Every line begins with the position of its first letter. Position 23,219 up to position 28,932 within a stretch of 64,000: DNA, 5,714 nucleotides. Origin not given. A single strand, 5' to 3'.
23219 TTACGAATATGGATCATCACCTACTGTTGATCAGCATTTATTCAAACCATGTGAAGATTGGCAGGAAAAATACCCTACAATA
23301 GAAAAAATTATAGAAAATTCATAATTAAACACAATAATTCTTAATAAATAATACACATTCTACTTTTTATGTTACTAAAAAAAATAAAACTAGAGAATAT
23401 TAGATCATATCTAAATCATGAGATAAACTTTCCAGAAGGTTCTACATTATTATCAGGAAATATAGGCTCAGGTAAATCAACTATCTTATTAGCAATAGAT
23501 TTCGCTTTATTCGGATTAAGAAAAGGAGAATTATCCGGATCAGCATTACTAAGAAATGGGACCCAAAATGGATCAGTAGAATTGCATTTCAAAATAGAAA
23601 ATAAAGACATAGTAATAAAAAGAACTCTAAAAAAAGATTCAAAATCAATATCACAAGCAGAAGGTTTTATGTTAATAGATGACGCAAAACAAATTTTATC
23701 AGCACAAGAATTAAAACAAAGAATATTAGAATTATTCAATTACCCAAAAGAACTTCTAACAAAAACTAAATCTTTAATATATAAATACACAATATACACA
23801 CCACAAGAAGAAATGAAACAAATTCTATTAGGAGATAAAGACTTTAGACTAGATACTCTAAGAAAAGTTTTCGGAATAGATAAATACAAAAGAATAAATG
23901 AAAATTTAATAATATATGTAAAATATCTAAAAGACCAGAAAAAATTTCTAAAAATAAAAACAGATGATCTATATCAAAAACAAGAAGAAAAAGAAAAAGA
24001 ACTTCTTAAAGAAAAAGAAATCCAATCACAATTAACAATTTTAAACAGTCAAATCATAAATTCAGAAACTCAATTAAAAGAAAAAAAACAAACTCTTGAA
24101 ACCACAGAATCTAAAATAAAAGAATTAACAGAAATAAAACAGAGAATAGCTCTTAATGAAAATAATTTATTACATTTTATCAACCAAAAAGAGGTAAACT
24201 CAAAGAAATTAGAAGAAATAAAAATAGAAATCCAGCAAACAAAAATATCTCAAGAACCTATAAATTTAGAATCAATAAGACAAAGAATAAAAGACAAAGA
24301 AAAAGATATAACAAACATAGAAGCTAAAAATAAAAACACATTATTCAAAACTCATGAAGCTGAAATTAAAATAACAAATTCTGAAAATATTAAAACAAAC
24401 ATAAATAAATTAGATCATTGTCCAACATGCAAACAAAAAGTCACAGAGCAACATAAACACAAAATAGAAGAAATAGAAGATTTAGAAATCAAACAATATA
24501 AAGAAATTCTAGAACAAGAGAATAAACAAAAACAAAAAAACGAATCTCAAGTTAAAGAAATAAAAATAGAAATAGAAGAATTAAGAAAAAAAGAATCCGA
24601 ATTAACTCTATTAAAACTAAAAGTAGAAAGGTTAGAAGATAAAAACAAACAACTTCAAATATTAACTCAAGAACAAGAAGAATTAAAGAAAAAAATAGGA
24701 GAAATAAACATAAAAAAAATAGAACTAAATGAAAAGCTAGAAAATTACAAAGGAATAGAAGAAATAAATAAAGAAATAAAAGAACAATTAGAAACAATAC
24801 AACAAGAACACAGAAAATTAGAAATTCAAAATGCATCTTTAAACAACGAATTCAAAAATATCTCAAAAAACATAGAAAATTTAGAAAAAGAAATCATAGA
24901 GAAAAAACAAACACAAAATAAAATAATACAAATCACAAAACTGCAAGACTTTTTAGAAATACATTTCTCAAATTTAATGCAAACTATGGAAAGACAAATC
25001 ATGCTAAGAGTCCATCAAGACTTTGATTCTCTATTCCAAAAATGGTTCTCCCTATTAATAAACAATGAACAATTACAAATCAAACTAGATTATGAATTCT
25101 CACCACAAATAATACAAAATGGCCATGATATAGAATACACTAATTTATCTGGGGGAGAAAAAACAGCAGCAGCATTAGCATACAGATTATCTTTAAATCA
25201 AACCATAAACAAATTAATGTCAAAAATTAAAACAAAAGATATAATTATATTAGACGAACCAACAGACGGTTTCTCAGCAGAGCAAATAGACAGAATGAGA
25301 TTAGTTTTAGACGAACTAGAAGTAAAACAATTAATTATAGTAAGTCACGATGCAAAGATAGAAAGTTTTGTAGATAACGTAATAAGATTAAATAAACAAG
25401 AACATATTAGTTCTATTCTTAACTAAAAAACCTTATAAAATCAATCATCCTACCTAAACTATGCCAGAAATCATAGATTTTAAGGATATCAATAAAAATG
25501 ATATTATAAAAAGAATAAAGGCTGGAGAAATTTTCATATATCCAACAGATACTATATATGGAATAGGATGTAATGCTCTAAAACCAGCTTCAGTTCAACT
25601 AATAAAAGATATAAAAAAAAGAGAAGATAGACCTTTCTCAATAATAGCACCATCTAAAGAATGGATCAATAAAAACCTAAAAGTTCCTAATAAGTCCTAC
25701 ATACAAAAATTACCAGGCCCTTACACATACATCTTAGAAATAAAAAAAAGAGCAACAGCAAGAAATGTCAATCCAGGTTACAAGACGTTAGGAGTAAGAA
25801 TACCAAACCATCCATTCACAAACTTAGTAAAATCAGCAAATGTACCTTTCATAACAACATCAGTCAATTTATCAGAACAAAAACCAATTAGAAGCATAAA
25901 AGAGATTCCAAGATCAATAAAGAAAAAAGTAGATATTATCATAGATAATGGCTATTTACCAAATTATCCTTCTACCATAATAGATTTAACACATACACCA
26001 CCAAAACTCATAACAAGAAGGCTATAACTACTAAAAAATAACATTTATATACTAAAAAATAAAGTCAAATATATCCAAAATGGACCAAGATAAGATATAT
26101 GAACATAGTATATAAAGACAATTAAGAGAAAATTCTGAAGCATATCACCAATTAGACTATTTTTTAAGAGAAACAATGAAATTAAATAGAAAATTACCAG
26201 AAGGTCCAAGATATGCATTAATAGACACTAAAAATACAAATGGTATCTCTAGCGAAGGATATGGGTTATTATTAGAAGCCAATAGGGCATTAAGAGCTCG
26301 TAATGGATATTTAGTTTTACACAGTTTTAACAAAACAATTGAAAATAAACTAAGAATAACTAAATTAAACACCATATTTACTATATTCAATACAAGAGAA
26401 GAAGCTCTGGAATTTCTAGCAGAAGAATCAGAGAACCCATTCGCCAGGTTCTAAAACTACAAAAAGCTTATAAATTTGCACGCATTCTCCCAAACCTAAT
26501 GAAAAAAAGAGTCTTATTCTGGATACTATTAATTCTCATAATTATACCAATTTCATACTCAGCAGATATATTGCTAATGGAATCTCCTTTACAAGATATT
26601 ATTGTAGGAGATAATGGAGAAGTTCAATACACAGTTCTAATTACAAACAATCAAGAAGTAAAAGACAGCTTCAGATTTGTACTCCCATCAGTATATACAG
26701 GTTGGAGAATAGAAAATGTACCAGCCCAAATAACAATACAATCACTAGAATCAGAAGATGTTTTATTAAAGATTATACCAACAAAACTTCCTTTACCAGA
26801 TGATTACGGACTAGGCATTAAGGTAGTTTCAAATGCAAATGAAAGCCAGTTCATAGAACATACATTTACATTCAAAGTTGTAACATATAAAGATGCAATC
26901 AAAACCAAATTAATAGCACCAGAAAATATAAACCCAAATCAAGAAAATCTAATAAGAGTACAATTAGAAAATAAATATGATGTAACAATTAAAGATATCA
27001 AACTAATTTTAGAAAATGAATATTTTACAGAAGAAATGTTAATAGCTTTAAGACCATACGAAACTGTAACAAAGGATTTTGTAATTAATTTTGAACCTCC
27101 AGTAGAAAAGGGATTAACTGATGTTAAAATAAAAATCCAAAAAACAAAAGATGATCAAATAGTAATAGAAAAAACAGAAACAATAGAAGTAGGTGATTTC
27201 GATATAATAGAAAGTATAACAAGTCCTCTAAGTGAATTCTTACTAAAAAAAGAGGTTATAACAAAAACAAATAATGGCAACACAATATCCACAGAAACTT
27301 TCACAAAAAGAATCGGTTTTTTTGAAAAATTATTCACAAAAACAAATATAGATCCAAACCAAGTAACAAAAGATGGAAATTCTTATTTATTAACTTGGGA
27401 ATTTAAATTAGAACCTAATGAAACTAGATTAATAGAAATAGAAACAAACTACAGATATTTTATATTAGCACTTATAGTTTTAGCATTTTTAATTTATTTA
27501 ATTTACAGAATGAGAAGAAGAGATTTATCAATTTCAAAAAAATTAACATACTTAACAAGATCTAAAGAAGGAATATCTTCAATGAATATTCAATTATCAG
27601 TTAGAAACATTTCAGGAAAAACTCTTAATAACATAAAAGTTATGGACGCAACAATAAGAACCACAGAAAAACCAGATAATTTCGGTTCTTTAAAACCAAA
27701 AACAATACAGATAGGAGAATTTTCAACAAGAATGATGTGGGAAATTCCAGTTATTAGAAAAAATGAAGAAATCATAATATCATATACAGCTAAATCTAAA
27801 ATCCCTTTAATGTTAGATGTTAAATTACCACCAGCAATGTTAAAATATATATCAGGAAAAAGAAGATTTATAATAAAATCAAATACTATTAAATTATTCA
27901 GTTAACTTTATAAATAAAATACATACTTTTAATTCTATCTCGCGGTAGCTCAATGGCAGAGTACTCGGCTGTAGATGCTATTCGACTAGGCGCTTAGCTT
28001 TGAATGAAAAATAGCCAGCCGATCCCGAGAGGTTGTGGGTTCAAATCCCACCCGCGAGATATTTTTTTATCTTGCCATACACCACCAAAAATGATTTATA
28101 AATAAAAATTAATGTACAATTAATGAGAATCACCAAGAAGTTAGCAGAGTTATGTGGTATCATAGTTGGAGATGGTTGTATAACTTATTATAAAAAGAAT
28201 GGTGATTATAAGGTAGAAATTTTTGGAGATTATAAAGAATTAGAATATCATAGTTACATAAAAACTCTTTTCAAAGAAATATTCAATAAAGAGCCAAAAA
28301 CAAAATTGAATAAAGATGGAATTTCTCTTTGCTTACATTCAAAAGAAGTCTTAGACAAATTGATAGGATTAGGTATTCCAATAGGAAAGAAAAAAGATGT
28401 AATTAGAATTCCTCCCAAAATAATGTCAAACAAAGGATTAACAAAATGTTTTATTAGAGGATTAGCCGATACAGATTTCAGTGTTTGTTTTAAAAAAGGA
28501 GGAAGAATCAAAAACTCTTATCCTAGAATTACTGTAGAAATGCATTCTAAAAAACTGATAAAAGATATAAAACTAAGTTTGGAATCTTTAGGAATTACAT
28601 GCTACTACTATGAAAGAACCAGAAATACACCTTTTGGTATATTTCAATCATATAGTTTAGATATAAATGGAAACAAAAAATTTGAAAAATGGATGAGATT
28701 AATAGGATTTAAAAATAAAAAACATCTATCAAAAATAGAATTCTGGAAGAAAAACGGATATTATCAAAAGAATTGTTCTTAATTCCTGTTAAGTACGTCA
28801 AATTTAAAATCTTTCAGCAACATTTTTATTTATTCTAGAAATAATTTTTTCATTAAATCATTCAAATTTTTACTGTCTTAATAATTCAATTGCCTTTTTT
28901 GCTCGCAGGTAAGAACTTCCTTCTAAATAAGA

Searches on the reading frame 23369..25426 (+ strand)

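Call 31: search_protein_families(library=pfam, proteins=[window:23369-25426:+], max_evalue=0.00001)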
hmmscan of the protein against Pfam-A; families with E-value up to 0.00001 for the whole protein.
window:23369-25426:+ (685 aa): 4 families
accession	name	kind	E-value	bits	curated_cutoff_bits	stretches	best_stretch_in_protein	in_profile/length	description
PF13476.12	AAA_23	-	1.1e-19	72.3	27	1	5-229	1-200/201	AAA domain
PF02463.25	SMC_N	-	1.6e-08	34.7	40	1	3-98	2-114/220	RecF/RecN/SMC N terminal domain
PF13175.12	AAA_15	-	2.2e-07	31.3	32.1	1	1-295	1-293/374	AAA ATPase domain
PF13555.12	AAA_29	-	2.8e-07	30.6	27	1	3-49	1-48/61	P-loop containing region of AAA domain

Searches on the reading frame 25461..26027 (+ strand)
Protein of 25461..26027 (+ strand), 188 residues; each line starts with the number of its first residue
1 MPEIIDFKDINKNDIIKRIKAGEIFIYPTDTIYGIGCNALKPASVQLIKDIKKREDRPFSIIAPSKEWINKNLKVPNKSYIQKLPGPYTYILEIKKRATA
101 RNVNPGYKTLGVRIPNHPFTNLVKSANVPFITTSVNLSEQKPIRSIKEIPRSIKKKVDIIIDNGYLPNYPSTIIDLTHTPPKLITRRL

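Call 84: search_protein_families(library=pfam, proteins=[window:25461-26027:+], max_evalue=0.0001)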
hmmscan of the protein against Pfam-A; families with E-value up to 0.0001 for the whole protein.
window:25461-26027:+ (188 aa): 1 family
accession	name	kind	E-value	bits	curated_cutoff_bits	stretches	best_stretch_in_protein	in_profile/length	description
PF01300.24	Sua5_yciO_yrdC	-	5.7e-42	143.6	25.1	1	18-184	2-175/178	Telomere recombination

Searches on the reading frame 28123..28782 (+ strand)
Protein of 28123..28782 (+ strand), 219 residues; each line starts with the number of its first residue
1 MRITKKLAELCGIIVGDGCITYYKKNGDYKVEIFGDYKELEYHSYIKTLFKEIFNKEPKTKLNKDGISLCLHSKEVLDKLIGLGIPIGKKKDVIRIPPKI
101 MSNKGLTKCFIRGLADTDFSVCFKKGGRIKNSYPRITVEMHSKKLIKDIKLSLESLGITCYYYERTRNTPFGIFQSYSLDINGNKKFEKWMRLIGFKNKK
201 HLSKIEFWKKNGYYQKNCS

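Call 84: search_protein_families(library=pfam, proteins=[window:28123-28782:+], max_evalue=0.0001)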
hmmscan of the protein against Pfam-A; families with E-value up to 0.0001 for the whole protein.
window:28123-28782:+ (219 aa): 2 families
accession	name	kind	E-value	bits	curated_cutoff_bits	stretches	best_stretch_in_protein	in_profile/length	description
PF14528.11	LAGLIDADG_3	-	4.7e-09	36.8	22.5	1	110-195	6-82/82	LAGLIDADG-like domain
PF03161.18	LAGLIDADG_2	-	6.1e-06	26.7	25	1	10-71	4-68/168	LAGLIDADG DNA endonuclease family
